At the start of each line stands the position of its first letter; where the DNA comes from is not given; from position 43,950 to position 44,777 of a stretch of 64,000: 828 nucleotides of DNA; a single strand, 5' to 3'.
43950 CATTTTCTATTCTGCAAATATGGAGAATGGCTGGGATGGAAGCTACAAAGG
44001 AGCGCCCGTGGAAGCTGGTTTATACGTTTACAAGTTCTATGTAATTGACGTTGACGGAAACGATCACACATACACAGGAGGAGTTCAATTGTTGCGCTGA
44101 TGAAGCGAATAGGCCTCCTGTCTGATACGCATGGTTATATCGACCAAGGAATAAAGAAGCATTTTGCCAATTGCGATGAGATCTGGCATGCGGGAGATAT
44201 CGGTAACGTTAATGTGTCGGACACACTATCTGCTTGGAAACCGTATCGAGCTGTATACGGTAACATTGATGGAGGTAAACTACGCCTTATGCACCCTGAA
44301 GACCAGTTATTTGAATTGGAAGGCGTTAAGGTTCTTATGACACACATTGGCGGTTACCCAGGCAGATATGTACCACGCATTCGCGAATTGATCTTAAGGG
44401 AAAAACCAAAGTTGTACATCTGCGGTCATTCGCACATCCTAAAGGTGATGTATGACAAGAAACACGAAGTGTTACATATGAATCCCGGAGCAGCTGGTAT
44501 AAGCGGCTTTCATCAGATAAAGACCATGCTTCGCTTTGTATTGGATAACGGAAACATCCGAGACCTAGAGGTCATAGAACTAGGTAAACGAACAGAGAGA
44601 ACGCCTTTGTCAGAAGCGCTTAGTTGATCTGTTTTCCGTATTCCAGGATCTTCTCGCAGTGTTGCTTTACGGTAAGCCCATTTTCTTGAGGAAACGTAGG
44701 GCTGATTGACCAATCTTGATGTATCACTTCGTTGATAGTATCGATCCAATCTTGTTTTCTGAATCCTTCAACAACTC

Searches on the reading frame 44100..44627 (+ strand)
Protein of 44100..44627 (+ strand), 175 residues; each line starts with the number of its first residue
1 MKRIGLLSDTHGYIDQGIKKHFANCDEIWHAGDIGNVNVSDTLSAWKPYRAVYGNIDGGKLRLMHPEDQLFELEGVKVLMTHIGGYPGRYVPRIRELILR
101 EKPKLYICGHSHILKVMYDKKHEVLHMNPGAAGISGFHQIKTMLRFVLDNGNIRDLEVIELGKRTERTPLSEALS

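Call 71: search_protein_families(library=pfam, proteins=[window:44100-44627:+])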
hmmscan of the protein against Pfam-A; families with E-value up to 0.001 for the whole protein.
window:44100-44627:+ (175 aa): 1 family
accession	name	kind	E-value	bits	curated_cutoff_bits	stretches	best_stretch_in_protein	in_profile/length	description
PF12850.12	Metallophos_2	-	3e-30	105.7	27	1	3-149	2-152/154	Calcineurin-like phosphoesterase superfamily domain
